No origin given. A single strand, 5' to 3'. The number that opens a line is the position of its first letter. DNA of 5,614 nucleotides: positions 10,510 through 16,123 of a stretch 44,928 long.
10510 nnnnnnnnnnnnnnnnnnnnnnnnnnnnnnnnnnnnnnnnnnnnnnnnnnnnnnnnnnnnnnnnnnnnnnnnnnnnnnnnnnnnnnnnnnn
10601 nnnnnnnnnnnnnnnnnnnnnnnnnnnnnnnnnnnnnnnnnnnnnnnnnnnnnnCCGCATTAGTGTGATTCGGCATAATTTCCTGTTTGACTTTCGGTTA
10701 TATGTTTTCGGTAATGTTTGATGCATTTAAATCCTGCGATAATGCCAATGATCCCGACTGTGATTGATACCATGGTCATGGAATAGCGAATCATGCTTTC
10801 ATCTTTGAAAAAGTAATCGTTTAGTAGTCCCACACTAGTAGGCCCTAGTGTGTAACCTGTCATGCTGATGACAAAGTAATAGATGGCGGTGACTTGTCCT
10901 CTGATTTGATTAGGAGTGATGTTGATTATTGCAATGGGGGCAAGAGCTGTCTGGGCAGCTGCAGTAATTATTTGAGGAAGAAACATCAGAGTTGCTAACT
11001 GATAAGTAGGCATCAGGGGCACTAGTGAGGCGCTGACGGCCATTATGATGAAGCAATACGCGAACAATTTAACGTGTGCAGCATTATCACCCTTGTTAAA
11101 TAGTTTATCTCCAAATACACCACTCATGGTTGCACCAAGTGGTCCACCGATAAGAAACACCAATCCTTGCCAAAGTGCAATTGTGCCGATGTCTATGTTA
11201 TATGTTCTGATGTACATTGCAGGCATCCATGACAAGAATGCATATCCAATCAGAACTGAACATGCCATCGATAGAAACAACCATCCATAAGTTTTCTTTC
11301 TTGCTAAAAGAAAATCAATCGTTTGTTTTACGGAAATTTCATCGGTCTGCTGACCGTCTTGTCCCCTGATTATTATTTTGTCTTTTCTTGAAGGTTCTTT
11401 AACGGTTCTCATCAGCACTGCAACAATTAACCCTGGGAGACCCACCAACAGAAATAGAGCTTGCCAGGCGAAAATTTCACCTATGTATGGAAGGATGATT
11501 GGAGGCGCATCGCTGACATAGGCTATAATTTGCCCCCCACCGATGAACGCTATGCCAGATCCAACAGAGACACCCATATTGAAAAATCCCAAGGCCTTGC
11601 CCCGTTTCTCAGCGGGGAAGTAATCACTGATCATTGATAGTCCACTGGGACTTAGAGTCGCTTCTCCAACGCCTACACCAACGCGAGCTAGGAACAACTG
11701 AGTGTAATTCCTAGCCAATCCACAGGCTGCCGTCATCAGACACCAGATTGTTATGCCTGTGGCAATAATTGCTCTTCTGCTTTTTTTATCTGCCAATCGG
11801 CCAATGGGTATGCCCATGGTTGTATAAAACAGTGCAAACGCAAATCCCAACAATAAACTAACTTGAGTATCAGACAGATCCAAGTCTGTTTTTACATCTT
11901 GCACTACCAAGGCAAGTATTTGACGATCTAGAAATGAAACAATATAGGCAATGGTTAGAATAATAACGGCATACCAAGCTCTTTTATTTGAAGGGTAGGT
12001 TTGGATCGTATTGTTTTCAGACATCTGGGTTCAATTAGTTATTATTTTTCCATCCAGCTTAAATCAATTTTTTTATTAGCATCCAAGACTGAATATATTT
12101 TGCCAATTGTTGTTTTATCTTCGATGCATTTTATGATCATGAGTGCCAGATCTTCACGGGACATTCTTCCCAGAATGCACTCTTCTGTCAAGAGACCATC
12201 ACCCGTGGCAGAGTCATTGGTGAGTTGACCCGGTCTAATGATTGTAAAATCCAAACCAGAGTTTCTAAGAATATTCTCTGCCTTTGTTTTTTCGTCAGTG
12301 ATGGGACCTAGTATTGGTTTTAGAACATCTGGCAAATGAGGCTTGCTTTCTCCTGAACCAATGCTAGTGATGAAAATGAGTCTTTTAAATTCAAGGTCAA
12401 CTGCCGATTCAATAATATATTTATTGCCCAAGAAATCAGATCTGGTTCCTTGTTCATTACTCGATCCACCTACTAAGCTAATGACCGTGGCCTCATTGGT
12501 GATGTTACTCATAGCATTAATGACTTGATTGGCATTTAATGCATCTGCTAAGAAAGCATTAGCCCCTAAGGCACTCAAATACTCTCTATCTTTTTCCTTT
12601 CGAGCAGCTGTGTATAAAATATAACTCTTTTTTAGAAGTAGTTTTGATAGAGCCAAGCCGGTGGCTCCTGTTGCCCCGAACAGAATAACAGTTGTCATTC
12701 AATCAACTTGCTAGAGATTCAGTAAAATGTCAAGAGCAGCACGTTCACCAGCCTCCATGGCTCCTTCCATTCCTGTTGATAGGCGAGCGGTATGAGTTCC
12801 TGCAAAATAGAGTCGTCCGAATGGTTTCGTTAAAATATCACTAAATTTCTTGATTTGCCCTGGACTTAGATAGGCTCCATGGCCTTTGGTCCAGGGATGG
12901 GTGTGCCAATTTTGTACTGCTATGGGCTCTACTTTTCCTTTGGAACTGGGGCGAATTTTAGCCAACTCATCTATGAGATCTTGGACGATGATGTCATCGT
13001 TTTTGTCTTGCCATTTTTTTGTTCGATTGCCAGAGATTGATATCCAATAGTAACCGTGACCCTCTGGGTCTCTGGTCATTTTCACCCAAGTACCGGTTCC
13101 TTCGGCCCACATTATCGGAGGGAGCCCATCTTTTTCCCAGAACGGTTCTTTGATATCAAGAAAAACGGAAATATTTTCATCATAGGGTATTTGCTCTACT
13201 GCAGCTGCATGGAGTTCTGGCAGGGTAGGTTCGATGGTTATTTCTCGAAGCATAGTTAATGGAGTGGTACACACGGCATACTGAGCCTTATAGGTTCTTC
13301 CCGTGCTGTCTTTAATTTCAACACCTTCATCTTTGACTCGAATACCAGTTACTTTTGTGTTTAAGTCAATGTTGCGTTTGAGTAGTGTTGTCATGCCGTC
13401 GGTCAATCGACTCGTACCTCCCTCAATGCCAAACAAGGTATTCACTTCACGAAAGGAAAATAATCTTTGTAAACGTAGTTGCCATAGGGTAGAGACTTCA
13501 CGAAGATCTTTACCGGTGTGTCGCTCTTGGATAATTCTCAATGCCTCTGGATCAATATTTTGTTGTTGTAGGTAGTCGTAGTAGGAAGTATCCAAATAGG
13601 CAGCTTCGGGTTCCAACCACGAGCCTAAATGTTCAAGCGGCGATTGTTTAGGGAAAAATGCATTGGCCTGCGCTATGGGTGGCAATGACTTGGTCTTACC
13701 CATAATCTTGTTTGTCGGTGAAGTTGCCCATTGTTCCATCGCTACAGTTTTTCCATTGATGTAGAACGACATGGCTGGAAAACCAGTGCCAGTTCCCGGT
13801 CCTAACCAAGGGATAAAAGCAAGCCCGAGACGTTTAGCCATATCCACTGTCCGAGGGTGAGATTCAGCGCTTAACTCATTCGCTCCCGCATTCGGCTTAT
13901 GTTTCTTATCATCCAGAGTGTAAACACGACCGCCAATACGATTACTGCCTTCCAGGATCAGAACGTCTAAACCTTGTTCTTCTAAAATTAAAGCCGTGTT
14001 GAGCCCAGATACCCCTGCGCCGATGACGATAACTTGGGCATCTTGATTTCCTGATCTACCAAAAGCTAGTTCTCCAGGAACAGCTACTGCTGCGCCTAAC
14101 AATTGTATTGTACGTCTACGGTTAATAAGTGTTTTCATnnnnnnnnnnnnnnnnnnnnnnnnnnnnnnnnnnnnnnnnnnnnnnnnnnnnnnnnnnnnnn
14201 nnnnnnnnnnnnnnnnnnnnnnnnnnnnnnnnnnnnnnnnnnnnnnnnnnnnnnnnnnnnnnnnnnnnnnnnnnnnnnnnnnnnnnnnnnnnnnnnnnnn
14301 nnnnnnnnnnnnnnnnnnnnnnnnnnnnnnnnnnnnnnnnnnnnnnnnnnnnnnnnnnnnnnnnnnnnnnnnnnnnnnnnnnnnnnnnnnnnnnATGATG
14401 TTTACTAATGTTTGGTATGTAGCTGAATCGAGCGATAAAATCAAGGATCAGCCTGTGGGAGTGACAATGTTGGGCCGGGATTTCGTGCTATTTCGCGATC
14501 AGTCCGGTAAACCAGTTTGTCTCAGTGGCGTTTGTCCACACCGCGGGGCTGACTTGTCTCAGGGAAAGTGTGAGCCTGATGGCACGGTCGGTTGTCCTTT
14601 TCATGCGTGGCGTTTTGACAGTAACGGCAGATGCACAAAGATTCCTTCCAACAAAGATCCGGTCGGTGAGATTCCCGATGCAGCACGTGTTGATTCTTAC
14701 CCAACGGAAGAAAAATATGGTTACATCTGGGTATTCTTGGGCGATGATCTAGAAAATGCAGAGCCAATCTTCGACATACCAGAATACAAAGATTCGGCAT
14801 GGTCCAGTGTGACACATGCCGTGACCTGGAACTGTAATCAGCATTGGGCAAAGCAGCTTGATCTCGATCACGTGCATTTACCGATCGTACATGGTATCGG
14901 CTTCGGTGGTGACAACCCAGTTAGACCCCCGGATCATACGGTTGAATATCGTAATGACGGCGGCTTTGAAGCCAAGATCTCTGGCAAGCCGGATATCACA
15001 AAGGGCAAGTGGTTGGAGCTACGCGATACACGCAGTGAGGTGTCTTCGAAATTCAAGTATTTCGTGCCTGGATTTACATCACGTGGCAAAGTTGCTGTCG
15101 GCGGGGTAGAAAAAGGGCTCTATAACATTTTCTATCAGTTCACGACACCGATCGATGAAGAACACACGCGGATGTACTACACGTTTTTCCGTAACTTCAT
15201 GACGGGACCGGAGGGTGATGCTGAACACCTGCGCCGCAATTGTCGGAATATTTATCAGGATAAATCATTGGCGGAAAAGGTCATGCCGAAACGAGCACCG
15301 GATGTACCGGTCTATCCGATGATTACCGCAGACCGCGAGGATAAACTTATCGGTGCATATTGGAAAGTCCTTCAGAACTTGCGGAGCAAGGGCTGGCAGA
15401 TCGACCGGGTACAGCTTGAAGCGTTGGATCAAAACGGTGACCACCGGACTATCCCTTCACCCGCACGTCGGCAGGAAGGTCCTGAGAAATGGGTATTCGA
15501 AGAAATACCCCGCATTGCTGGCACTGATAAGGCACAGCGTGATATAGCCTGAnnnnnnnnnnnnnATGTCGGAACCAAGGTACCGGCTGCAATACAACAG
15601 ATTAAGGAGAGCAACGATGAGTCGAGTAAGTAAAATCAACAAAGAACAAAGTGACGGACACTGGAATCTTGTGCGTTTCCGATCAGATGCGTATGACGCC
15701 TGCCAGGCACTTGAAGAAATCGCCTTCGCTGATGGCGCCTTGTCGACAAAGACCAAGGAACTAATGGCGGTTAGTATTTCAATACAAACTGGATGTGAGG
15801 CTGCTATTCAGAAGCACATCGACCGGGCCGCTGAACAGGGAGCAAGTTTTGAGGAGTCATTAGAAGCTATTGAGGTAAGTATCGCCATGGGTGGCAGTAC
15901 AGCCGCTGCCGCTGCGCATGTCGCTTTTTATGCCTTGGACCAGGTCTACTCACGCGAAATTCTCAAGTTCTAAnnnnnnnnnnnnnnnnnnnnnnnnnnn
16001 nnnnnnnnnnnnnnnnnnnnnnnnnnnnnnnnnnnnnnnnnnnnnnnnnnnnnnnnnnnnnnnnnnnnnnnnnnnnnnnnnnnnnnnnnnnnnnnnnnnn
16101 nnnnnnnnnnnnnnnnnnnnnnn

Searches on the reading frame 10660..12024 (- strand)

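Call 7: search_protein_families(library=pfam, proteins=[window:10660-12024:-], max_evalue=0.001)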
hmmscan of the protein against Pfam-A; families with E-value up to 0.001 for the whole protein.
window:10660-12024:- (454 aa): 4 families
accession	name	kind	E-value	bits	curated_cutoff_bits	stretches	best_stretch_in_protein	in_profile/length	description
PF07690.21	MFS_1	-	1.9e-47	162.3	33.4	2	23-307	1-264/347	Major Facilitator Superfamily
PF00083.30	Sugar_tr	-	2.9e-09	36.8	22.3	1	53-210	44-193/452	Sugar (and other) transporter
PF03137.26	OATP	-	3e-07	29.6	25.8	1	108-331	134-380/545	Organic Anion Transporter Polypeptide (OATP) family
PF03209.21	PUCC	-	0.00055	19.5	21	0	58-196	257-390/401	PUCC protein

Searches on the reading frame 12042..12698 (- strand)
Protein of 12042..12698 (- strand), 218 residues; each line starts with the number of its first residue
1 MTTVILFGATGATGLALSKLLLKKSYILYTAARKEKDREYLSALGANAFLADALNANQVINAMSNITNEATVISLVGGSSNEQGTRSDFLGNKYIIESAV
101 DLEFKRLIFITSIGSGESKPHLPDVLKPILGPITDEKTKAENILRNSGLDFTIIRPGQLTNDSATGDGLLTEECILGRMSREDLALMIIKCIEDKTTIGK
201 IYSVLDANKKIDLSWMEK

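Call 7: search_protein_families(library=pfam, proteins=[window:12042-12698:-], max_evalue=0.001)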
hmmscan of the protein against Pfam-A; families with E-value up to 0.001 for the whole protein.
window:12042-12698:- (218 aa): 2 families
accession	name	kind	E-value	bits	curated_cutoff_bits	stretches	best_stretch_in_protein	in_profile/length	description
PF13460.12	NAD_binding_10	-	6.4e-31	108.1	27.2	1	8-194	1-183/184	NAD(P)H-binding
PF01370.27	Epimerase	-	6.3e-05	22.9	20.9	1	4-120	1-126/240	NAD dependent epimerase/dehydratase family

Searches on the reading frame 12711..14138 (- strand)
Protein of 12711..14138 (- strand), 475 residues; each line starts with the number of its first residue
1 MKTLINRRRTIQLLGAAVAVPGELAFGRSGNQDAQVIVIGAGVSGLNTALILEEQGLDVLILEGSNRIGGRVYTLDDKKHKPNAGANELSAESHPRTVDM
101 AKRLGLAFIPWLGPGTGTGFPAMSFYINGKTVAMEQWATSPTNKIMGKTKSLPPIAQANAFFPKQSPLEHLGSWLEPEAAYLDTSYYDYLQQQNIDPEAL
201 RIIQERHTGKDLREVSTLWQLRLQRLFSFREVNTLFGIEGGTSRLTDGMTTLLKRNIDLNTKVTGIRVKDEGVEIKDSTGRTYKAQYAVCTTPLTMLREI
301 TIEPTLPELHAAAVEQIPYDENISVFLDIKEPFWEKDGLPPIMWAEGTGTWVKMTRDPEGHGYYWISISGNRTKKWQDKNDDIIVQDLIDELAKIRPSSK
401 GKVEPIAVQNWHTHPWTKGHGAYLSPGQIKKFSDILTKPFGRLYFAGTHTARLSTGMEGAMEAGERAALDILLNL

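Call 7: search_protein_families(library=pfam, proteins=[window:12711-14138:-], max_evalue=0.001)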
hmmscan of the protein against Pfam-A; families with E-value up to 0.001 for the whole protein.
window:12711-14138:- (475 aa): 10 families
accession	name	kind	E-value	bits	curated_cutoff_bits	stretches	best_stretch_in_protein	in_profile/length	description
PF01593.30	Amino_oxidase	-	1e-52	180.3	19.8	1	43-472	1-443/443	Flavin containing amine oxidoreductase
PF13450.12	NAD_binding_8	-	2.1e-10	41.1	21.9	1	38-104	1-68/68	NAD(P)-binding Rossmann-like domain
PF01266.30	DAO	-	3.1e-09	37.2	27.9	1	36-184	2-148/353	FAD dependent oxidoreductase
PF07992.20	Pyr_redox_2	-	1e-05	25.6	26.1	1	30-72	139-180/291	Pyridine nucleotide-disulphide oxidoreductase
PF03486.20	HI0933_like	-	2.6e-05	24.2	50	1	35-72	2-39/244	HI0933-like protein Rossmann domain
PF13738.12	Pyr_redox_3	-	3.6e-05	23.6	30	0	37-67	1-31/305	Pyridine nucleotide-disulphide oxidoreductase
PF13454.12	NAD_binding_9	-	0.00016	22.1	21.8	0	38-106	2-66/155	FAD-NAD(P)-binding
PF01946.23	Thi4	-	0.00017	21.3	26.2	1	34-71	18-56/235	Thi4 family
PF00890.30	FAD_binding_2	-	0.00019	21.2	20.4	1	36-70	2-36/414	FAD binding domain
PF01494.25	FAD_binding_3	-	0.00036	20.3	22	1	34-64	2-32/349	FAD binding domain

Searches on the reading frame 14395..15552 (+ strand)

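Call 7: search_protein_families(library=pfam, proteins=[window:14395-15552:+], max_evalue=0.001)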
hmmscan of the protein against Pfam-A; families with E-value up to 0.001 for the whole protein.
window:14395-15552:+ (385 aa): 2 families
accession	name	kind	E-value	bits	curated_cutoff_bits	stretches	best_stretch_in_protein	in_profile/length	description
PF00355.32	Rieske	-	3.2e-24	85.1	20.3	1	7-99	2-84/88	Rieske [2Fe-2S] domain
PF19112.6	VanA_C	-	1.9e-07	31.8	23.5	1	157-314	13-178/193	Vanillate O-demethylase oxygenase C-terminal domain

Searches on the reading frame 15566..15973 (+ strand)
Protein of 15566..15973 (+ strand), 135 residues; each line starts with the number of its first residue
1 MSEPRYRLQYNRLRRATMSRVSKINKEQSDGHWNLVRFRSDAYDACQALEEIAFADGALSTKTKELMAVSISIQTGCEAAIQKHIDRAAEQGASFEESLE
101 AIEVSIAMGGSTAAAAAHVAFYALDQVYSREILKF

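Call 7: search_protein_families(library=pfam, proteins=[window:15566-15973:+], max_evalue=0.001)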
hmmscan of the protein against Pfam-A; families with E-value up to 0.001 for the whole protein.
window:15566-15973:+ (135 aa): 1 family
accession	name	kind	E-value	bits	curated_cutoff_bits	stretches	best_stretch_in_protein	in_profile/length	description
PF02627.25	CMD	-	2.8e-14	53.3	23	1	41-117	2-78/84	Carboxymuconolactone decarboxylase family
